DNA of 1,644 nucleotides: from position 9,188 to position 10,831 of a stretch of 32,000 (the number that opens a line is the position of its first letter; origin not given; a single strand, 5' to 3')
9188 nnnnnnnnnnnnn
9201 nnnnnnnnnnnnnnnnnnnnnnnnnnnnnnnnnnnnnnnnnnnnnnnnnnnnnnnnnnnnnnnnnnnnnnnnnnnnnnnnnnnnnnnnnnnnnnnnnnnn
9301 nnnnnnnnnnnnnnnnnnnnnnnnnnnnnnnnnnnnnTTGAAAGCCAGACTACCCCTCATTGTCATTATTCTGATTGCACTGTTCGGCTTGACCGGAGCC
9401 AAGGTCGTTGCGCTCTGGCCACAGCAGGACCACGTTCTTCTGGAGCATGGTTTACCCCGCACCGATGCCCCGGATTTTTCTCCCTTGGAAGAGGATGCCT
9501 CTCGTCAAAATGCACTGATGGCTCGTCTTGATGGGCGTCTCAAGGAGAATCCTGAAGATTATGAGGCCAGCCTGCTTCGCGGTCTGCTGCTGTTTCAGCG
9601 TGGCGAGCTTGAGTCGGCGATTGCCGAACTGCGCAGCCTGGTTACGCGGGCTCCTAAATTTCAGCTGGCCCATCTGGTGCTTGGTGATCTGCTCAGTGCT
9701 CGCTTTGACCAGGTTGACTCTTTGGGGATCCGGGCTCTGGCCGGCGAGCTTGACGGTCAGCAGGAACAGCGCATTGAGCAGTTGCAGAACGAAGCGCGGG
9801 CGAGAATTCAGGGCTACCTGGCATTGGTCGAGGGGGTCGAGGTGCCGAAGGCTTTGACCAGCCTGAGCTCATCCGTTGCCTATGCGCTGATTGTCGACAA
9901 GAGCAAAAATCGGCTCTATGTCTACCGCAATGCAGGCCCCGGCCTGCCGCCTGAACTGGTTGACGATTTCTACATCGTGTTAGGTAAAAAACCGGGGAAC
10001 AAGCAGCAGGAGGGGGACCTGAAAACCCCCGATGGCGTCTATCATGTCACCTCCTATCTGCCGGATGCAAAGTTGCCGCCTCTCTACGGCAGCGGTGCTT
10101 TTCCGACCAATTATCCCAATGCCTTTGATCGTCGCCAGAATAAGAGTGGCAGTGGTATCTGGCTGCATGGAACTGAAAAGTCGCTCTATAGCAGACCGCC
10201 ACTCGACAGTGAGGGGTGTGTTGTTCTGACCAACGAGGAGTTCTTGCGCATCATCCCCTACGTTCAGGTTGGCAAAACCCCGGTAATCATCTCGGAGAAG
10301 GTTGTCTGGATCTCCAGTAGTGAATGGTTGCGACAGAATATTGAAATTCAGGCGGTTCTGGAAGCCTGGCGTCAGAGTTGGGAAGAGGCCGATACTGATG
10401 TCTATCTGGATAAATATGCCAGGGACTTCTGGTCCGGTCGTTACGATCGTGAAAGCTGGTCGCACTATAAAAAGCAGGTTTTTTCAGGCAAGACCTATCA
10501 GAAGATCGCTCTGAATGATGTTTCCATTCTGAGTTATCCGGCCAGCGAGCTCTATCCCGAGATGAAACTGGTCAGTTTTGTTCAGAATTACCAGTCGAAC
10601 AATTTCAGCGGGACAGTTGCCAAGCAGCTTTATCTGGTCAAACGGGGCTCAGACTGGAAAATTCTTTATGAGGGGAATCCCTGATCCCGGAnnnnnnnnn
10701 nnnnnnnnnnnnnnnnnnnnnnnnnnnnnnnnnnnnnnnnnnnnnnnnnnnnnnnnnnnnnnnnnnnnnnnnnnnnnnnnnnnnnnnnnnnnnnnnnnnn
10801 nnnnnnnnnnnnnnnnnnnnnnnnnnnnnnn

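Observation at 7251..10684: Translationally coupled pseudokinase-TPR protein and YkuD (L,D-transpeptidase/YafK-like) protein share a paralogous C-terminal domain: candidate peptidoglycan-state sensing module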

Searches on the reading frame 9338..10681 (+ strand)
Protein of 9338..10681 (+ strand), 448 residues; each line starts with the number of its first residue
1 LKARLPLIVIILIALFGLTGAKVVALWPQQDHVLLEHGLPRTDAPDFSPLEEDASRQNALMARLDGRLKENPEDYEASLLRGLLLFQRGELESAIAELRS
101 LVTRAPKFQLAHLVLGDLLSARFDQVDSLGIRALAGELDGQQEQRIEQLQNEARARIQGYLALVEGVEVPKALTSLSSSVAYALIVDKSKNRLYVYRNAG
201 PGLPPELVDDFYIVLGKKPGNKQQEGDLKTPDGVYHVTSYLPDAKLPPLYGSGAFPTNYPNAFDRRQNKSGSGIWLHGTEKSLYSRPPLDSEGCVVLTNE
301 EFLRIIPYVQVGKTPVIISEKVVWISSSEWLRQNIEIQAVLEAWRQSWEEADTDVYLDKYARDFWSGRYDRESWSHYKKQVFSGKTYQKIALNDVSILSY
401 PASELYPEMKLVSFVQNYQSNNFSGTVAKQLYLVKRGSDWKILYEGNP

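Call 3: search_protein_families(library=pfam, proteins=[window:9338-10681:+], max_evalue=1)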
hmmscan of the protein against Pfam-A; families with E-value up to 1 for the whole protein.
window:9338-10681:+ (448 aa): 11 families
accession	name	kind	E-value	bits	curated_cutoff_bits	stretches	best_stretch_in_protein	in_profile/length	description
PF24125.1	Cds6_C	-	2.9e-27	95.6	27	1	337-445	2-110/111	Cds6 C-terminal NTF2-like domain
PF03734.19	YkuD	-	2.2e-18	67.7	23.4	1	182-318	2-146/146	L,D-transpeptidase catalytic domain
PF13432.12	TPR_16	-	4.5e-06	27.4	32.7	1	68-106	24-62/65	Tetratricopeptide repeat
PF13428.12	TPR_14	-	0.00077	20.4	23.5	1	77-118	3-44/44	Tetratricopeptide repeat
PF14561.12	TPR_20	-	0.00082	20.1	25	1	57-108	4-55/90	Tetratricopeptide repeat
PF14559.12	TPR_19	-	0.002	18.8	25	1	68-113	18-63/68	Tetratricopeptide repeat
PF13371.12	TPR_9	-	0.0042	17.5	35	1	68-113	22-67/73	Tetratricopeptide repeat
PF25062.1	ARM_TT21_N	-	0.015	15.5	40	1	64-143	17-94/222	Tetratricopeptide repeat protein 21 N-terminal ARM repeat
PF13474.12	SnoaL_3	-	0.022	15.5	22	1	337-444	1-113/121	SnoaL-like domain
PF13414.12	TPR_11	-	0.083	13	26.8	1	82-118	1-37/42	TPR repeat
PF13174.12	TPR_6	-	0.086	14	26.3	1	76-107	1-32/33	Tetratricopeptide repeat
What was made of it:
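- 9482..9829 (+): B N-terminal helical, TPR-like region (aa 49-164). Pfam TPR_16 and TPR_14 are below cut-off (call 3).
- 9854..10297 (+): B YkuD-fold catalytic domain (aa 173-320). His277 is encoded at 10166-10168, Gly278 follows, and Cys294 is encoded at 10217-10219. Pfam YkuD at 2.2e-18 (call 3).
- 10316..10675 (+): B-type NTF2-like (Cds6_C) domain (aa 327-446). Pfam PF24125 at 2.9e-27 (call 3).
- On Csd6/Pgp2/Bd1075 L,D-carboxypeptidase family (gene B): PF24125 at 2.9e-27 (call 3).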

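Call 4: search_protein_families(library=ncbifam, proteins=[window:9338-10681:+], max_evalue=1)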
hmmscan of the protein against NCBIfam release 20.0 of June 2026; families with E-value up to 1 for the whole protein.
window:9338-10681:+ (448 aa): 2 families
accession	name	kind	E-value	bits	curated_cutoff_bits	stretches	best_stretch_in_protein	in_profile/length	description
NF040599.1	LdtF_DpaA_YafK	equivalog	1.2e-07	31.1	365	1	207-310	66-158/242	peptidoglycan meso-diaminopimelic acid protein amidase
TIGR02917.1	PEP_TPR_lipo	equivalog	0.00039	18.4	312.2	1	66-115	286-335/899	XrtA/PEP-CTERM system TPR-repeat protein PrsT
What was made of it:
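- On DpaA/YafK (LdtF) peptidoglycan-lipoprotein amidase (gene B): 31.1 bits against a cut-off of 365 (call 4).
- The NCBIfam LdtF_DpaA_YafK model scores 31 bits against a cut-off of 365 (call 4).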

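Call 6: search_solved_structures(query=window:9338-10681:+, max_evalue=1, show_alignments=2)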
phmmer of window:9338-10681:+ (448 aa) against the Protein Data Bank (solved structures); distinct sequences matched with E-value up to 1: 16.
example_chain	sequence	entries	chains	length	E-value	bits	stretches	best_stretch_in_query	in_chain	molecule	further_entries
7o21_A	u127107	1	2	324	1.5e-46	162.1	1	170-445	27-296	Uncharacterized conserved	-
6xj6_A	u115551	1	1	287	8.3e-28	100.4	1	210-435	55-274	Pgp2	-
6xj7_A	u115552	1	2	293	2.8e-27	98.6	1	210-432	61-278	Pgp2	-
4xzz_A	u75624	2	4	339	1.2e-26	96.6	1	183-437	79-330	Conserved hypothetical secreted protein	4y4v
8ikr_A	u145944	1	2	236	0.00023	23.1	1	189-282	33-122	YkuD domain-containing protein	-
7rqf_A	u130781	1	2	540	0.0015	20.5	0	56-122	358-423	TPR repeat-containing protein PA4667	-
8sxe_C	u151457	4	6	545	0.0021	20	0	55-122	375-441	TPR repeat-containing protein PA4667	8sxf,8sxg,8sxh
8bda_E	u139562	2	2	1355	0.006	18.4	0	59-126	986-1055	Intraflagellar transport protein 139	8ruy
2pl2_A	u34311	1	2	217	0.0079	18.1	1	56-127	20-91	Hypothetical conserved protein TTC0263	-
5khr_X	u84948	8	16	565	0.061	15.1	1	52-151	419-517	Anaphase-promoting complex subunit 7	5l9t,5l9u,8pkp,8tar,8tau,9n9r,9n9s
5khu_X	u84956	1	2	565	0.062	15.1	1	52-151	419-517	Anaphase-promoting complex subunit 7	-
5g04_X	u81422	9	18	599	0.068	15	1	52-151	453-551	ANAPHASE-PROMOTING COMPLEX SUBUNIT 7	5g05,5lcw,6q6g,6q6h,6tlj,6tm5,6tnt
4ui9_X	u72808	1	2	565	0.26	13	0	53-151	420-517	ANAPHASE-PROMOTING COMPLEX SUBUNIT 7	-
5a31_X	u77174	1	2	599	0.29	12.9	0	53-151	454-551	ANAPHASE-PROMOTING COMPLEX SUBUNIT 7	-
6eou_A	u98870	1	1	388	0.87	11.3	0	82-135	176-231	UDP-N-acetylglucosamine--peptide N-acetylglucosaminyltransferase 110 kDa subunit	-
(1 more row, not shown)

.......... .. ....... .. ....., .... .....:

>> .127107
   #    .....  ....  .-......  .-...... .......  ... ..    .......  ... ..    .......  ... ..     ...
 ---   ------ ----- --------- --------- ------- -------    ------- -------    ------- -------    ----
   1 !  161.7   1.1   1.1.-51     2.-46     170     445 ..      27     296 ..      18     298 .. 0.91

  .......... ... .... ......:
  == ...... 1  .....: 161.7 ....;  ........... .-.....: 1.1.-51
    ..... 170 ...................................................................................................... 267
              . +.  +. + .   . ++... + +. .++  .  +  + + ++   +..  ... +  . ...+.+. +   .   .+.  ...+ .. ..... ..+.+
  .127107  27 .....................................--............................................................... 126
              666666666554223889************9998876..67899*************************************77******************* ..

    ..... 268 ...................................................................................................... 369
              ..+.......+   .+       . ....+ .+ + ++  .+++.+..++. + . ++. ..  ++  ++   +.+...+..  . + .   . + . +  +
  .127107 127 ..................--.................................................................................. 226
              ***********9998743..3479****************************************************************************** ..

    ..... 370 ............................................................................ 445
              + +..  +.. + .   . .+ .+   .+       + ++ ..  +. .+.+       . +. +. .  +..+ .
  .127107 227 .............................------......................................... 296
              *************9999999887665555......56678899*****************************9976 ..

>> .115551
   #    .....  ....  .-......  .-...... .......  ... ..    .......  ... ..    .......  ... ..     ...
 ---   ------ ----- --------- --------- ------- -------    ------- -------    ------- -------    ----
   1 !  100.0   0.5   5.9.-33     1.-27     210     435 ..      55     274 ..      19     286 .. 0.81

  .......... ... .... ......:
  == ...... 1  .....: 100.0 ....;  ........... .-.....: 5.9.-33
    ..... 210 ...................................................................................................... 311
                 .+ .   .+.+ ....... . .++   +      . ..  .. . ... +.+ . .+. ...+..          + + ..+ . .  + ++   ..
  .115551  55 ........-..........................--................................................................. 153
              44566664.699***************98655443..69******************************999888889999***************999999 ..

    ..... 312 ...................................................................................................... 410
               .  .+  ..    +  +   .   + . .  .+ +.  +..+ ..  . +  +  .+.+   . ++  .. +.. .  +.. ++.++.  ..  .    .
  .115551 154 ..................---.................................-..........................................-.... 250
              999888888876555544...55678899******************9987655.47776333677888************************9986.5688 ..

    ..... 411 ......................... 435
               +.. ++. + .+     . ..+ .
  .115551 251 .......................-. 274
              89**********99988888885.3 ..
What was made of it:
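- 9338..10684 (+): Gene B: 448-aa periplasmic Csd6/Pgp2/Bd1075-family L,D-carboxypeptidase. PDB phmmer gives 7O21 at 1.5e-46, Pgp2 at 8e-28 and Csd6 at 1e-26 (call 6).
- phmmer against PDB gives 7O21 (Bd1075) at 1.5e-46 over aa 170-445, Pgp2 at 8e-28 and Csd6 at 1e-26 (call 6).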
